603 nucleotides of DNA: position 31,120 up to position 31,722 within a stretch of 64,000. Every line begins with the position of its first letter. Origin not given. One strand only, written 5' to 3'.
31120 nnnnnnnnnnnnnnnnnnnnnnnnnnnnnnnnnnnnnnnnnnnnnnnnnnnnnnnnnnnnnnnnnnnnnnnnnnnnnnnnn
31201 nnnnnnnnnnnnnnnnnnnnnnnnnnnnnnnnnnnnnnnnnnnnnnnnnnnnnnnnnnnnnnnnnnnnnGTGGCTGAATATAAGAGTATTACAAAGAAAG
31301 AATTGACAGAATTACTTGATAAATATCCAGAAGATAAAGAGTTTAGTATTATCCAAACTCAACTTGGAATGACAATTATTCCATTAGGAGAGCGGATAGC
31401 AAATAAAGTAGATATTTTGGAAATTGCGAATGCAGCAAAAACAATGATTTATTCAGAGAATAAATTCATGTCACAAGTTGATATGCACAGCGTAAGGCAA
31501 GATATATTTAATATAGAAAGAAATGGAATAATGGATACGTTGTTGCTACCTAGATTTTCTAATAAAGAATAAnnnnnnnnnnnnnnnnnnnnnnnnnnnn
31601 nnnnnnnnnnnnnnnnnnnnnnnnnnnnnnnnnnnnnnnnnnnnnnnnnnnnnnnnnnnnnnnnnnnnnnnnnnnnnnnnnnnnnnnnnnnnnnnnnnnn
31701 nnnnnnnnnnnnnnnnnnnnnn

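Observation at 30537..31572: MazF/PemK-like toxin wired directly into the integrase and repressor switch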

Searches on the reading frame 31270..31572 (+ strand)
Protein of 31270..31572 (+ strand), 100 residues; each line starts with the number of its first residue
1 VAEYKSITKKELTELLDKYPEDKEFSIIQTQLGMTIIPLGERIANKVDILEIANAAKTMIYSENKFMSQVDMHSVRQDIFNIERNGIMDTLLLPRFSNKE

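Call 3: search_protein_families(library=pfam, proteins=[window:31270-31572:+], max_evalue=0.1)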
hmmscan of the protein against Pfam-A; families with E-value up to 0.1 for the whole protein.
window:31270-31572:+ (100 aa): 0 families

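Call 4: search_protein_families(library=phrogs, proteins=[window:31270-31572:+], max_evalue=0.01)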
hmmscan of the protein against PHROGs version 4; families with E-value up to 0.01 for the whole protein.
window:31270-31572:+ (100 aa): 0 families

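Call 12: find_homologous_proteins(query=window:31270-31572:+)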
Query window:31270-31572:+ (100 aa): 15 proteins with E <= 0.001 among 17 candidates.
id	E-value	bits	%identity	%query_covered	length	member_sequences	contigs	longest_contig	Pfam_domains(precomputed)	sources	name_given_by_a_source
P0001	2.0e-54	199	95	100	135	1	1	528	-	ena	-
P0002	8.2e-53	194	92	100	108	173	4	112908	-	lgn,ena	-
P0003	8.7e-52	191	92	100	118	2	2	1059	-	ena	-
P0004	3.0e-51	189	94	96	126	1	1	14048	-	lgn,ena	-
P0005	1.4e-48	180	91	99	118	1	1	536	-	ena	-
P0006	2.1e-47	177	85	96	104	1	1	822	-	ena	-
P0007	2.8e-47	176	85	96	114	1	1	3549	-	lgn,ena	-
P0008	7.3e-47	175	86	96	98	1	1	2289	-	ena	-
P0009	7.8e-46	172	83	96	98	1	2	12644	-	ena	-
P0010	2.0e-45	170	91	91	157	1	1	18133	-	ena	-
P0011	3.2e-45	170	84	94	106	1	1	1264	-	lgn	-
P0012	5.0e-43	163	77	100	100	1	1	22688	-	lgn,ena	-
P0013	4.4e-42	160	84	100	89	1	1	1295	-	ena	-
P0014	1.6e-36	142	68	95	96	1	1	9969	-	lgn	-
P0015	3.6e-23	99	89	57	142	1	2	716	-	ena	-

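Call 23: find_homologous_proteins(query=A1, max_evalue=0.01)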
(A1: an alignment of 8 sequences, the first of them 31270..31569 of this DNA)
Query A1 (8 sequences) (100 aa, profile of the alignment): 39 proteins with E <= 0.01 among 688 candidates.
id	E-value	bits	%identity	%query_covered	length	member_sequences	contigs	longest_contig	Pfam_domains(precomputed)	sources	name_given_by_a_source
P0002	2.0e-44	168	92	100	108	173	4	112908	-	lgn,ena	-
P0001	4.2e-44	167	95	100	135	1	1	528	-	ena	-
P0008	4.6e-44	166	86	96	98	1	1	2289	-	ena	-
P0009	1.1e-43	165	83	96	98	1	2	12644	-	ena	-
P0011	1.7e-43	165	84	94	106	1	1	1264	-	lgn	-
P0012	2.6e-43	164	77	100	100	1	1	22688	-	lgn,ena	-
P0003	2.9e-43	164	92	100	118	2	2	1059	-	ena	-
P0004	1.2e-42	162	94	96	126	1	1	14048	-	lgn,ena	-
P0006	1.0e-40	156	85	96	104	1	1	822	-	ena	-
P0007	1.3e-40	155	85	96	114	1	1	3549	-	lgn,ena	-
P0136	1.9e-40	155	65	96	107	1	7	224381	-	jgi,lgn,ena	jgi:hypothetical protein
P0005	2.1e-40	155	91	99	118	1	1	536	-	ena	-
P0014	1.7e-39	152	68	95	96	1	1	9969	-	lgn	-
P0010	1.4e-38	149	91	91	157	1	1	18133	-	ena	-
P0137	5.9e-37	144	67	96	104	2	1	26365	-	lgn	-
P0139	3.9e-36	141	63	95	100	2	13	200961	-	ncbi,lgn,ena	-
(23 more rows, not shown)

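Call 28: search_solved_structures(query=A2, max_evalue=10)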
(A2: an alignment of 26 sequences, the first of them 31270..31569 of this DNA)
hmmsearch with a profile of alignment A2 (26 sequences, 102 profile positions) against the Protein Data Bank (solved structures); distinct sequences matched with E-value up to 10: 6.
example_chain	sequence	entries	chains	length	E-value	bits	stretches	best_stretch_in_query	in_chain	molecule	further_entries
5z7h_A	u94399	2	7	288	0.038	17.2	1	23-76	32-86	LysR family transcriptional regulator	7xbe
7q6d_A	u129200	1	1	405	0.16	15.2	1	30-72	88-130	Cell division protein FtsA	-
1u2w_A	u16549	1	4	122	0.24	14.6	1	7-77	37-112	Cadmium efflux system accessory protein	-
8cpo_A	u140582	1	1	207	0.52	13.6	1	38-79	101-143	PolB16 Intein Cys-less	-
8cpn_A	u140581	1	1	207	0.68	13.2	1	38-79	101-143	PolB16 intein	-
7q6g_A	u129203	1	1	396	1.3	12.3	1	30-72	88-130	Cell division protein FtsA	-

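Call 38: predict_structure(alignment_id=A2)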
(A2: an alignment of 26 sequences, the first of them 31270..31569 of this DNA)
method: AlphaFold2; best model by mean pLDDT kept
length: 100 residues; sequences in the alignment: 26
mean_pLDDT: 86.0   pTM: 0.76
mean pLDDT of the five models: 86.0, 84.6, 82.7, 80.7, 62.5
residues with pLDDT >= 90: 54; 70-90: 39; 50-70: 4; < 50: 3
segments of 3 or more residues with pLDDT < 50: 98-100
pLDDT, mean of each block of 10 residues (from residue 1): 81 91 92 88 93 93 86 86 85 66
secondary structure, 60 per line:
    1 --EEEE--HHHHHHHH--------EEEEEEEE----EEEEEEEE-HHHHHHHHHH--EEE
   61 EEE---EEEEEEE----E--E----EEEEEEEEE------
elements in order: E3-6 H9-16 E25-32 E37-44 H46-55 E58-63 E67-73 E86-94

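Call 48: search_dna_similar(query=window:31270-31569:+, collection=phages, mode=protein, max_rows=20, max_evalue=1)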
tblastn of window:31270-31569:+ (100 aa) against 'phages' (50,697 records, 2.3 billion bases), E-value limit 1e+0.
No match.

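Call 56: find_related_loci(query=A4, collection=genome_contigs, flank=10000)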
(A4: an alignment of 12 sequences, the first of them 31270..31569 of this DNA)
Query A4 (100 aa) in genome_contigs; peptide patterns used: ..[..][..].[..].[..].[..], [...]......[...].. (x = any residue, [..] = any of these).
39 stretches matched a pattern, but none encodes a relative of the query by tblastn (E <= 1e-3).

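Call 57: find_encoding_contigs(protein=P0139, flank=8000, max_places=4)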
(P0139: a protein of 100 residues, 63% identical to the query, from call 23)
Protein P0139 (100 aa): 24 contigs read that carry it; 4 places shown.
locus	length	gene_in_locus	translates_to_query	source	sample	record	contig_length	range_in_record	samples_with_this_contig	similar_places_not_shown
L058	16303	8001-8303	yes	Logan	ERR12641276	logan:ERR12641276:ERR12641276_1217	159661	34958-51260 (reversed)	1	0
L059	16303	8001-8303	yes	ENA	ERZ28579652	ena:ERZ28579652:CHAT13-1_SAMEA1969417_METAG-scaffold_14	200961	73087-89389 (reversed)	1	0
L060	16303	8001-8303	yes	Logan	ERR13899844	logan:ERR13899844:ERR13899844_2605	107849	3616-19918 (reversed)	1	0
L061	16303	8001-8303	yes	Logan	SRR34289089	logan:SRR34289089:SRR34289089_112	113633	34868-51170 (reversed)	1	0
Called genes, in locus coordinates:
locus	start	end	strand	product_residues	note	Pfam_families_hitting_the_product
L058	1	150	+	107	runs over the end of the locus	-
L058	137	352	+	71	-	-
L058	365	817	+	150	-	-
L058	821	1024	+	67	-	-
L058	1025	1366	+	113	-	-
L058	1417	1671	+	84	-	-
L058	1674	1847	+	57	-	-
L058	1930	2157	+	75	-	-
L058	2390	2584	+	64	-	-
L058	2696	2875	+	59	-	-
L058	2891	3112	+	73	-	-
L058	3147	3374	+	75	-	-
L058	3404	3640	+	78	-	-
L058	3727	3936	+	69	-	-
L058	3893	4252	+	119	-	-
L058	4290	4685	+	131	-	-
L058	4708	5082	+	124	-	-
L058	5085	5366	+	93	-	-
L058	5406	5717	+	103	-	-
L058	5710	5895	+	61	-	-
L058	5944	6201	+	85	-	-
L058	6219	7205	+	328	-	PF00589:Phage_integrase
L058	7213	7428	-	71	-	PF13443:HTH_26, PF01381:HTH_3 (weak)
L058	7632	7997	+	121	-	PF02452:PemK_toxin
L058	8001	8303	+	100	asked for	-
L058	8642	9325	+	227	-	-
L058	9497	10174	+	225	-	-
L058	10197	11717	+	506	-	-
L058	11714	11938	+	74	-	-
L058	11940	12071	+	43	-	-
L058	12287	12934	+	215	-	-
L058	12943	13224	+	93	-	-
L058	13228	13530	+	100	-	-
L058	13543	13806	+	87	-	-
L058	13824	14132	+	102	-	-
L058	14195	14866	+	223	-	PF00690:Cation_ATPase_N, PF00122:E1-E2_ATPase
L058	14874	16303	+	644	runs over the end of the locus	PF00702:Hydrolase, PF13246:Cation_ATPase, PF00689:Cation_ATPase_C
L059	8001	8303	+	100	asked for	-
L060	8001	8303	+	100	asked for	-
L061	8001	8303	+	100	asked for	-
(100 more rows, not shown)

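Call 70: fold_search(model_id=the predicted structure, library=viral)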
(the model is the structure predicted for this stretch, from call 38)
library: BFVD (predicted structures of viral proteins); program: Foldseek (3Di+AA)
matches with E <= 10: 621; with E <= 0.001: 1
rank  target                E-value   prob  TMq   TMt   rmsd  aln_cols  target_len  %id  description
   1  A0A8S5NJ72            1.0e-06  1.00  0.78  0.78   2.9        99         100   18  Uncharacterized protein [Siphoviridae sp. cttFh17]
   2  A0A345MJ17            2.1e-02  0.99  0.48  0.45   5.6       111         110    8  Uncharacterized protein [Gordonia phage Daredevil]
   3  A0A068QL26            6.3e-02  0.85  0.42  0.18  12.3       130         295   12  Proliferating cell nuclear antigen [Armadillidium vulgare iridescent virus]
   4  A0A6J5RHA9            6.3e-02  0.60  0.29  0.29  12.8       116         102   11  Uncharacterized protein [uncultured Caudovirales phage]
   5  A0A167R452            7.4e-02  0.69  0.37  0.18  13.0       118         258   13  Proliferating cell nuclear antigen [Powai lake megavirus]
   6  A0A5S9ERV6            1.0e-01  0.54  0.34  0.16  13.0       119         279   13  Uncharacterized protein [Tenacibaculum phage PTm1]
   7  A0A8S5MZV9            1.1e-01  0.92  0.46  0.43   5.3       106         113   10  Uncharacterized protein [Siphoviridae sp. ct43U4]
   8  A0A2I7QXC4            1.1e-01  0.35  0.28  0.24   8.3       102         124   12  (no name in the UniProt tables at hand)
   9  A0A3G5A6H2            1.3e-01  0.66  0.33  0.27   9.5        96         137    5  Uncharacterized protein [Hyperionvirus sp.]
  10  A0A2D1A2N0            1.4e-01  0.85  0.48  0.40   7.0       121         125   12  Uncharacterized protein [Rhodococcus phage Trina]
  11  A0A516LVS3            1.6e-01  0.38  0.29  0.33   9.3        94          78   12  (no name in the UniProt tables at hand)
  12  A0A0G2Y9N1            1.9e-01  0.60  0.39  0.17  12.9       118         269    8  Proliferating cell nuclear antigen [Acanthamoeba polyphaga mimivirus Kroon]
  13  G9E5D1                2.1e-01  0.60  0.42  0.26  12.1       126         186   10  (no name in the UniProt tables at hand)
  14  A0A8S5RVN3            2.3e-01  0.54  0.34  0.29   9.0       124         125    8  Uncharacterized protein [Siphoviridae sp. ctHip2]
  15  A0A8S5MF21            2.3e-01  0.12  0.23  0.11  15.4       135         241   12  Uncharacterized protein [Siphoviridae sp. ctYh54]
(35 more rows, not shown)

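Call 71: fold_search(model_id=the predicted structure, library=pdb)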
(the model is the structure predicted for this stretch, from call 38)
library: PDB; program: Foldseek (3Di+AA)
matches with E <= 10: 473; with E <= 0.001: 0
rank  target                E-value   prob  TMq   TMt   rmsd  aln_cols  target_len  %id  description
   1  9v0j_A                2.5e-01  0.51  0.32  0.11  10.2        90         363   11  Cryo-EM structure of GATOR1-KICSTOR complex (released 2025-11-12)
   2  3sy3_B                2.8e-01  0.18  0.24  0.15  12.1        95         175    6  GBAA_1210 protein, a putative adenylate cyclase, from Bacillus anthracis (released 2011-07-27)
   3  6eu8                  3.1e-01  0.41  0.37  0.21  12.6       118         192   10  Crystal structure of Tannerella forsythia Apo HmuY analog (TFO) (released 2018-10-24)
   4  8a47_C                3.5e-01  0.13  0.21  0.11  10.5       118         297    9  IdeS in complex with IgG1 Fc (released 2022-11-30)
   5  6sh3_A                4.1e-01  0.08  0.19  0.09  13.3       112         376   11  Structure of the ADP state of the heptameric Bcs1 AAA-ATPase (released 2020-02-05)
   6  7nvr_e                4.5e-01  0.11  0.28  0.19  13.5       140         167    8  Human Mediator with RNA Polymerase II Pre-initiation complex (released 2021-05-05)
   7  5kku_A                4.8e-01  0.13  0.25  0.13  13.0       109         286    7  Crystal structure of an N-terminal dehydratase from difficidin assembly line (released 2016-12-21)
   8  8qqf_A                4.8e-01  0.08  0.22  0.19  12.8       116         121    9  TBC1D23 PH domain complexed with STX16 TLY motif (released 2024-04-10)
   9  9dd9_A                5.3e-01  0.13  0.20  0.06  10.0       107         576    6  Cryo-EM structure of neutralizing human antibody D48 in complex with HSV-1 glycoprotein B trimer gB-Ecto.516P.531E (released 2025-09-10)
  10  9dd8_A                5.3e-01  0.13  0.20  0.06  10.0       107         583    6  Cryo-EM structure of neutralizing human antibody D48 in complex with HSV-1 glycoprotein B trimer gB-Ecto.516P (released 2025-09-10)
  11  3h8t_A                5.3e-01  0.11  0.28  0.18  14.1       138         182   10  Structure of Porphyromonas gingivalis heme-binding protein HmuY in complex with Heme (released 2009-05-12)
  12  3nwd_D                5.3e-01  0.08  0.21  0.06   9.8       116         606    8  Glycoprotein B from Herpes simplex virus type 1, Y179S mutant, low-pH (released 2010-12-01)
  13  6ewm_A                5.6e-01  0.11  0.28  0.18  14.0       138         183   10  Crystal structure of heme free PORPHYROMONAS GINGIVALIS HEME-BINDING PROTEIN HMUY (released 2018-10-24)
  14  9jme_A                5.9e-01  0.11  0.20  0.05  11.4       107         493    6  Cryo-EM structure of BV gB and FAB 16F9 complex (released 2025-09-24)
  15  8sod_B                6.3e-01  0.10  0.21  0.06  10.6        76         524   10  Phosphoinositide phosphate 3 kinase gamma bound with ADP and two Gbetagamma subunits in State 1 (released 2024-04-03)
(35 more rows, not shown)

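Call 80: search_protein_representatives(alignment_id=A2)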
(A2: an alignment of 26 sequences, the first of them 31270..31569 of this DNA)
Query: 26 sequences, 102 profile positions. Proteins with E-value up to 0.001 (for the whole library): 52; up to 1e-10: 12; up to 1e-30: 2. The best 52 are listed.
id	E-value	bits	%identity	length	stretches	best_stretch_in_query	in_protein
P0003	4.6e-41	155.1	-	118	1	3-101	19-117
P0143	2.8e-40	152.5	-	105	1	3-100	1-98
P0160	2.9e-21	91.5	-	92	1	12-95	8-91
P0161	6.0e-21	90.5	-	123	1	2-96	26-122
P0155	2.2e-19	85.4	-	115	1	3-100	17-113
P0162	6.6e-18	80.7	-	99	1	3-97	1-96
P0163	6.4e-17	77.5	-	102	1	3-97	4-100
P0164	1.9e-15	72.8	-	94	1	3-95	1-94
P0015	3.9e-15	71.8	-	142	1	3-59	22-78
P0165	6.0e-13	64.8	-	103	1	3-97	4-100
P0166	1.8e-12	63.2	-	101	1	4-100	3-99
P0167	1.3e-11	60.5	-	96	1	6-96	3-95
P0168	1.8e-10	56.8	-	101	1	3-100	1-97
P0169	4.4e-10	55.6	-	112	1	3-100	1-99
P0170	1.2e-09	54.2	-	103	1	7-96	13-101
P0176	3.9e-08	49.3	-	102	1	4-98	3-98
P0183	9.7e-07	44.8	-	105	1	5-99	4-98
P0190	6.8e-06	42.1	-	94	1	3-96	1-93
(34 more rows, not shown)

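Call 81: find_encoding_contigs(protein=P0162, flank=3000, max_places=2)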
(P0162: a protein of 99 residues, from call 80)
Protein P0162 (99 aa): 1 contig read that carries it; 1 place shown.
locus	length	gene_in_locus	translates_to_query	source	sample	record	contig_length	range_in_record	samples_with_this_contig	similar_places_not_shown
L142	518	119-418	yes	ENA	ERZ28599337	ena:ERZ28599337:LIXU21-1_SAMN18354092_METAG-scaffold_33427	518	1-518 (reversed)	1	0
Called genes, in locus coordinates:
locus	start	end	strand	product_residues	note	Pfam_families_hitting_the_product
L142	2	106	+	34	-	?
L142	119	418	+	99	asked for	-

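Call 82: find_encoding_contigs(protein=P0166, flank=3000, max_places=2)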
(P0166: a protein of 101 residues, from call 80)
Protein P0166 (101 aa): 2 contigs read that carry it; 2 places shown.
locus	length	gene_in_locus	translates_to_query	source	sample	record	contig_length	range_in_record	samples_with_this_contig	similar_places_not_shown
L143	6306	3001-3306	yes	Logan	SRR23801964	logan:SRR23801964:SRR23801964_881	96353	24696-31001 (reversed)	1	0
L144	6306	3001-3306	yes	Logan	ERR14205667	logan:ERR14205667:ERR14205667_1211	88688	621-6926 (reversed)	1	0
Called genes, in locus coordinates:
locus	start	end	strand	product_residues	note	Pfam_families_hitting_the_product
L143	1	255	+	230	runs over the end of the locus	PF00520:Ion_trans, PF07885:Ion_trans_2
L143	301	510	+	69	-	-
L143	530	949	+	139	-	-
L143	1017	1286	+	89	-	-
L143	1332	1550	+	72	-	-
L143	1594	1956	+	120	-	-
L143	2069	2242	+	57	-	-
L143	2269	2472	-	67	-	PF13443:HTH_26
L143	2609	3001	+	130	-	PF02452:PemK_toxin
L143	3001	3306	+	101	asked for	-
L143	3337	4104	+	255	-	PF00589:Phage_integrase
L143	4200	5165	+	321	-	-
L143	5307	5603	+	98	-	-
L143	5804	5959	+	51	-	-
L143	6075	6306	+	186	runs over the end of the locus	-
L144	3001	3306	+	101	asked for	-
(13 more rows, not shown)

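Call 83: find_encoding_contigs(protein=P0176, flank=3000, max_places=2)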
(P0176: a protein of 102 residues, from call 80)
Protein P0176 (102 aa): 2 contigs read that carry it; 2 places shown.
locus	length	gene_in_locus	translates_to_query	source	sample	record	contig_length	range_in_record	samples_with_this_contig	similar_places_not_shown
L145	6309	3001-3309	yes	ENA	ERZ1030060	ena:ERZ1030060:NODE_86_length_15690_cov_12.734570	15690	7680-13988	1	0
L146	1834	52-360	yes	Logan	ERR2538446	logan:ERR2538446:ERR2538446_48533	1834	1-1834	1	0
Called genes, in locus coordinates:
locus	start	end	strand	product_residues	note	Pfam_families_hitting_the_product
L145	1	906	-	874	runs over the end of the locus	PF05183:RdRP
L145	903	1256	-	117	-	-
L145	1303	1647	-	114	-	-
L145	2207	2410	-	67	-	PF01381:HTH_3, PF13443:HTH_26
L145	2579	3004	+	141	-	PF02452:PemK_toxin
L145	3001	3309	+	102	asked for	-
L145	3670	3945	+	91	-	-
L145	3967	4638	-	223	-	PF02589:LUD_dom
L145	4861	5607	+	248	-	PF02522:Antibiotic_NAT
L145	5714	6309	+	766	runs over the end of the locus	?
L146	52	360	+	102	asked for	-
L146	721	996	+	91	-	-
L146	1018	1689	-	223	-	PF02589:LUD_dom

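Call 84: find_encoding_contigs(protein=P0183, flank=2500, max_places=2)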
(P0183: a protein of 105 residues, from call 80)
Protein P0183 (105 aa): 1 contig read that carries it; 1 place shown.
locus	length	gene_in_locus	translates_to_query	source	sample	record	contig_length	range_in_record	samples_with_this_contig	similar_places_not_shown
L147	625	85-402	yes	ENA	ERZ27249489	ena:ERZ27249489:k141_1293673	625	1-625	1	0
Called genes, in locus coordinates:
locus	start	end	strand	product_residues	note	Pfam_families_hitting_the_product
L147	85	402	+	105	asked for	-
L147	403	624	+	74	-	?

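Call 85: find_encoding_contigs(protein=P0190, flank=2500, max_places=2)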
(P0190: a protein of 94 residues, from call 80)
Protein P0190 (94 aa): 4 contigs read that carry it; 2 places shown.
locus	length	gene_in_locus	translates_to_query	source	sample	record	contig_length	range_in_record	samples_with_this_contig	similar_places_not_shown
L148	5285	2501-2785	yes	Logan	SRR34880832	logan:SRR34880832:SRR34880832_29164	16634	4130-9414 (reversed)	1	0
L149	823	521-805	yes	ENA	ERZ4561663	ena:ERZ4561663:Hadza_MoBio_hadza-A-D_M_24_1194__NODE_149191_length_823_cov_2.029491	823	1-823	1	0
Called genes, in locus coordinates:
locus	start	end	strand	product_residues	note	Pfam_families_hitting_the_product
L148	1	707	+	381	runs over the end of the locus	-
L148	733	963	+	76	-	-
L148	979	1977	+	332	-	PF13495:Phage_int_SAM_4 (weak), PF00589:Phage_integrase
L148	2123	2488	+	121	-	PF02452:PemK_toxin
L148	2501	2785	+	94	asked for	-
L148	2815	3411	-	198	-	PF06114:Peptidase_M78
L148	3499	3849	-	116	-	PF01381:HTH_3 (faint), PF13443:HTH_26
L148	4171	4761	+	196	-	PF04542:Sigma70_r2 (weak)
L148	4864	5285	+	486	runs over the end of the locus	-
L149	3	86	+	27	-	?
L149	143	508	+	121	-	PF02452:PemK_toxin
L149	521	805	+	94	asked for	-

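Call 86: find_encoding_contigs(protein=P0168, flank=2500, max_places=2)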
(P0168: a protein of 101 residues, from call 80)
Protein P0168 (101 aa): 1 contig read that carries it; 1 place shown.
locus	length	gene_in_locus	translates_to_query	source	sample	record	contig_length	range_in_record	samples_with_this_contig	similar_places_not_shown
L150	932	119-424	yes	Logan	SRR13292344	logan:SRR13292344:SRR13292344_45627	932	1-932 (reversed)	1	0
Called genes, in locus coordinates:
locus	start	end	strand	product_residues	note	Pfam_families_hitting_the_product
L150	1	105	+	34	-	?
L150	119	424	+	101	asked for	-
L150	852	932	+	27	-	?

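Call 88: search_protein_families(library=padloc, proteins=[window:31270-31569:+], max_evalue=0.01)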
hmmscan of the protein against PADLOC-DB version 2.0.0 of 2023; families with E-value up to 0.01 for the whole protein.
window:31270-31569:+ (100 aa): 0 families

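Call 89: search_protein_families(library=ncbifam, proteins=[window:31270-31569:+], max_evalue=0.01)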
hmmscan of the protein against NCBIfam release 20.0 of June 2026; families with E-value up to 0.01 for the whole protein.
window:31270-31569:+ (100 aa): 0 families

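Call 90: search_protein_families(library=pfam, proteins=[L058:7213-7428:-], max_evalue=0.05)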
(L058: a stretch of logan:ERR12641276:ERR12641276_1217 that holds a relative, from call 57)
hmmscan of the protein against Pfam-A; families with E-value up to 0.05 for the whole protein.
L058:7213-7428:- (71 aa): 2 families
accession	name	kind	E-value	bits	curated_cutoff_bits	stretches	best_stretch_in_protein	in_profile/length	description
PF13443.12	HTH_26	-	2.3e-09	37.8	22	1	13-63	2-54/63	Cro/C1-type HTH DNA-binding domain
PF01381.28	HTH_3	-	8.7e-07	29.3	23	1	13-63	1-52/55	Helix-turn-helix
